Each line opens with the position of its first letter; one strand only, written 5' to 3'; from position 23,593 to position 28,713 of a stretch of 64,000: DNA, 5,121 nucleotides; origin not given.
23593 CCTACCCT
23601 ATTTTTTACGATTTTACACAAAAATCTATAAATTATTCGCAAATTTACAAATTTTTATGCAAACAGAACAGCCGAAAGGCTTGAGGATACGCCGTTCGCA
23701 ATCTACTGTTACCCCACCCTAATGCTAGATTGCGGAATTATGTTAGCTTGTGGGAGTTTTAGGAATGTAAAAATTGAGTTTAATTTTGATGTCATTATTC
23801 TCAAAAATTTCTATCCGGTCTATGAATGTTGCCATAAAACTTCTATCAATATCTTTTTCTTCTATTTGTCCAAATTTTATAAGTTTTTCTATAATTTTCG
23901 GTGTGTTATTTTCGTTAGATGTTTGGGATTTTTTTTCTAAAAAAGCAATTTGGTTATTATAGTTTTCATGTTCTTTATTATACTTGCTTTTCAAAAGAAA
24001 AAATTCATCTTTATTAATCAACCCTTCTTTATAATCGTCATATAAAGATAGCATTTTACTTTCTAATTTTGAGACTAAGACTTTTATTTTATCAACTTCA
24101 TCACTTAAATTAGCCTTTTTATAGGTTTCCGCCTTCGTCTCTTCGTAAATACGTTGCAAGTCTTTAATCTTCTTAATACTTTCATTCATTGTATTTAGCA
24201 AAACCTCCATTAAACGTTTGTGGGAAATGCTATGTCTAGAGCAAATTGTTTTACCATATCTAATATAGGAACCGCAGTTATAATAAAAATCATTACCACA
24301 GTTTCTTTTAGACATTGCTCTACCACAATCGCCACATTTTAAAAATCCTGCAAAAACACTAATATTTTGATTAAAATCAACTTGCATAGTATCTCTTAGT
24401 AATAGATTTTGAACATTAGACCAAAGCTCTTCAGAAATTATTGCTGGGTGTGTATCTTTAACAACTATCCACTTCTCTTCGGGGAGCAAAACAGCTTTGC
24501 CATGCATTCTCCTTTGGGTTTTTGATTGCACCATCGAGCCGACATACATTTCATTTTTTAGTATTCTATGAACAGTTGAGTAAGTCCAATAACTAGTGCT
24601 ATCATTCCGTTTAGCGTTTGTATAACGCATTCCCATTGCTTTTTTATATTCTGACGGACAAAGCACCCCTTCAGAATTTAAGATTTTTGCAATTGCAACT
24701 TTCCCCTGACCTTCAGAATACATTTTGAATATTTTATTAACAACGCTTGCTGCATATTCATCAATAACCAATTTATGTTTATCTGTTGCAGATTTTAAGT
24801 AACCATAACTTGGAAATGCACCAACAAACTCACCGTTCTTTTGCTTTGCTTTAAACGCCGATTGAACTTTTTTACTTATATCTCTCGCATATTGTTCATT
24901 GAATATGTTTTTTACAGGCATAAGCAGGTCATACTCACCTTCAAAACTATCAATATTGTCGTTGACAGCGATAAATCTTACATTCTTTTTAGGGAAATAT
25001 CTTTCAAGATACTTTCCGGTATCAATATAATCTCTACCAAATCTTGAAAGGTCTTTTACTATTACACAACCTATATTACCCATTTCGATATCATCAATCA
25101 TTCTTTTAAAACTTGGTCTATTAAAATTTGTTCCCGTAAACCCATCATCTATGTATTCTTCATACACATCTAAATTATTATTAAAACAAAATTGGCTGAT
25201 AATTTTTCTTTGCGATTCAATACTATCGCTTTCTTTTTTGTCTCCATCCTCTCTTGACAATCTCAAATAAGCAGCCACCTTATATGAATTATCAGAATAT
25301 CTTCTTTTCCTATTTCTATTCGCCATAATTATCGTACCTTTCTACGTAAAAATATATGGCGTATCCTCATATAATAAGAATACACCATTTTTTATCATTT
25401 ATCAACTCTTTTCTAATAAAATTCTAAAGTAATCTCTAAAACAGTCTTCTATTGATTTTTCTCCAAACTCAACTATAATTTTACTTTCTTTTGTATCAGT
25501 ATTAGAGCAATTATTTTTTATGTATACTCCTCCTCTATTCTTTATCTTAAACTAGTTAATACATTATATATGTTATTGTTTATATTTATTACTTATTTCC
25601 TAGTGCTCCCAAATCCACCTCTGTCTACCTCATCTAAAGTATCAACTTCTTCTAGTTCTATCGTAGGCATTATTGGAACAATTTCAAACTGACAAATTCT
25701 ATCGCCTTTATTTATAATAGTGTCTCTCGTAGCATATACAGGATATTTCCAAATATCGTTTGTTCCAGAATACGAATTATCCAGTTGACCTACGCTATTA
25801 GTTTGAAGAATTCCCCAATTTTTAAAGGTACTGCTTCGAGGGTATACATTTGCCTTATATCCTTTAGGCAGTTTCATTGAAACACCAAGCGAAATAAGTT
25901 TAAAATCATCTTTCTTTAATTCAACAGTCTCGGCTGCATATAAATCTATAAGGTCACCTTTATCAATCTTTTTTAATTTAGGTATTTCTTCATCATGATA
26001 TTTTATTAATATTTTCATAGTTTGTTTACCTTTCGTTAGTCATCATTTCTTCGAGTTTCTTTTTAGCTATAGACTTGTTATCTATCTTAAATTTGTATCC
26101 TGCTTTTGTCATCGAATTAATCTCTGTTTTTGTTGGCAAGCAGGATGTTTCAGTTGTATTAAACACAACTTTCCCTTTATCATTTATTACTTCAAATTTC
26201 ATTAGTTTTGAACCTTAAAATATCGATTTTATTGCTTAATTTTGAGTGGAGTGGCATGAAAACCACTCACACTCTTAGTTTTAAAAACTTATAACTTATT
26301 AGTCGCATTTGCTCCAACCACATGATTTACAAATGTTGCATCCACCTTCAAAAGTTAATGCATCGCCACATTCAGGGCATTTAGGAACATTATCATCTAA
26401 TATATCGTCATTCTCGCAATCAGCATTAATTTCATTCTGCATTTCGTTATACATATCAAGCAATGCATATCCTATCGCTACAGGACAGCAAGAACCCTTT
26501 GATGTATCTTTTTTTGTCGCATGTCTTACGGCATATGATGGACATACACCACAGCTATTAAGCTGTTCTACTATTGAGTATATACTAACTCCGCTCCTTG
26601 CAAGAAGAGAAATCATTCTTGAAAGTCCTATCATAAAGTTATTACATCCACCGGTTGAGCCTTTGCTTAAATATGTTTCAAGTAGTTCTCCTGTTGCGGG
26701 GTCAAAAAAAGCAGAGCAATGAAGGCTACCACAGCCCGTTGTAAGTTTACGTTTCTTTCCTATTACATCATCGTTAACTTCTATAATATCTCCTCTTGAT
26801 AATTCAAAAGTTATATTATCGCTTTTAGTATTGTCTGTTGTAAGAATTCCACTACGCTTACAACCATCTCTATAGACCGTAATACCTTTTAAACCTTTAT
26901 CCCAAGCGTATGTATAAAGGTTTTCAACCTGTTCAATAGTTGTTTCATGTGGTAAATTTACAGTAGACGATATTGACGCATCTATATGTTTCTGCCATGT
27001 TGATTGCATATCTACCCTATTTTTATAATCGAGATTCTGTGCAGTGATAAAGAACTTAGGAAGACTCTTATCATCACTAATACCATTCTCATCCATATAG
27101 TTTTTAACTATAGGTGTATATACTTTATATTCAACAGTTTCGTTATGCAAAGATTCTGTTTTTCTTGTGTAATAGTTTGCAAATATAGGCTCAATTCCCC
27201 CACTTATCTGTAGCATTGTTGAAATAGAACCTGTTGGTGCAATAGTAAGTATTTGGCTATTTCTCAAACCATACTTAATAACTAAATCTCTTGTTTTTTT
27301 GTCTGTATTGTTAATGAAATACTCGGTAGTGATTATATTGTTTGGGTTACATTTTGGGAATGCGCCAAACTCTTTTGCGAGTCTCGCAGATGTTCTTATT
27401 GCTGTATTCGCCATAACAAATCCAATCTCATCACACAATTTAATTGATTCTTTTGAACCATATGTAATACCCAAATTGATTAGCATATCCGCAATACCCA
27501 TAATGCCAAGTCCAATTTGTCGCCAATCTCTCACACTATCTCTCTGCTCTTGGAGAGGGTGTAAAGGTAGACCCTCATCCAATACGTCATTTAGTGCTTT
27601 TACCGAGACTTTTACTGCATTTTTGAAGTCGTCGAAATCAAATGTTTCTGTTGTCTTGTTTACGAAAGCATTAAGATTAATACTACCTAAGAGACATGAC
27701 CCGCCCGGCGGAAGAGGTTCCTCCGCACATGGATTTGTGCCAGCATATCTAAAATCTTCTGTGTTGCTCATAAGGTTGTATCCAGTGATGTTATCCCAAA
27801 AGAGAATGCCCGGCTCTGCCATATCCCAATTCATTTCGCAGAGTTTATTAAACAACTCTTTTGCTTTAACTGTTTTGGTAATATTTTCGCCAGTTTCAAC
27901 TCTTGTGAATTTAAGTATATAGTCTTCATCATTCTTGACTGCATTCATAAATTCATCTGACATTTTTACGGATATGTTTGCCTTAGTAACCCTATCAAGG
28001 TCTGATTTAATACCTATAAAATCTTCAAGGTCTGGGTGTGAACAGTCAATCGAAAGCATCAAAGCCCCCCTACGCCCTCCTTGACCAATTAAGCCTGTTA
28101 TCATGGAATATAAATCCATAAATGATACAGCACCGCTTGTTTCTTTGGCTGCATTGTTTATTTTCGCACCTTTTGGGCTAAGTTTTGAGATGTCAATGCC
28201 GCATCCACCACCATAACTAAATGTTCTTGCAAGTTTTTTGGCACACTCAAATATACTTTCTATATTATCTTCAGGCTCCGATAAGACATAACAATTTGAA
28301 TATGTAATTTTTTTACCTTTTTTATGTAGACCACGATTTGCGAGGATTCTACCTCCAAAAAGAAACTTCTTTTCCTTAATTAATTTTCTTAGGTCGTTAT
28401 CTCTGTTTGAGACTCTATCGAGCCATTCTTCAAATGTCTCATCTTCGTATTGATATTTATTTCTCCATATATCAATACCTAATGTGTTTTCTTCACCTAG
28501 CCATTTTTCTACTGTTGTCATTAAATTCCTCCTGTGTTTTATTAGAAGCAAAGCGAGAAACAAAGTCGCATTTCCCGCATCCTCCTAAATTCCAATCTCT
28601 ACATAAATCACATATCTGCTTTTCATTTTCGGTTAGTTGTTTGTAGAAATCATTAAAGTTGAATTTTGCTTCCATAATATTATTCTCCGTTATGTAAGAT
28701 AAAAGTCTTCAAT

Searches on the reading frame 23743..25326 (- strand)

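Call 30: search_protein_families(library=pfam, proteins=[window:23743-25326:-], max_evalue=0.001)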
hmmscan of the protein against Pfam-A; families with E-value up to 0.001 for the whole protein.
window:23743-25326:- (527 aa): 3 families
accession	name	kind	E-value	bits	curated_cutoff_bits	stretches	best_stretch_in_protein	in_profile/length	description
PF07508.19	Recombinase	-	1.5e-25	89.9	21.1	1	192-309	3-99/102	Recombinase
PF00239.26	Resolvase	-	8.9e-24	84.7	23.3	1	17-166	1-144/145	Resolvase, N terminal domain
PF13408.12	Zn_ribbon_recom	-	1.9e-12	47.8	25.3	1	325-380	2-57/58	Recombinase zinc beta ribbon domain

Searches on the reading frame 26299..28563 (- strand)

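Call 30: search_protein_families(library=pfam, proteins=[window:26299-28563:-], max_evalue=0.001)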
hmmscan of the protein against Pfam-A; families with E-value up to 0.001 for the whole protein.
window:26299-28563:- (754 aa): 2 families
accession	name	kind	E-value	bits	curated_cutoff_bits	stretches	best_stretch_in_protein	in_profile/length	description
PF02867.20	Ribonuc_red_lgC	-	2.6e-110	370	23.9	1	89-564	1-523/523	Ribonucleotide reductase, barrel domain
PF12637.14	TSCPD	-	2e-08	34.8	22.8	1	605-704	5-87/88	TSCPD domain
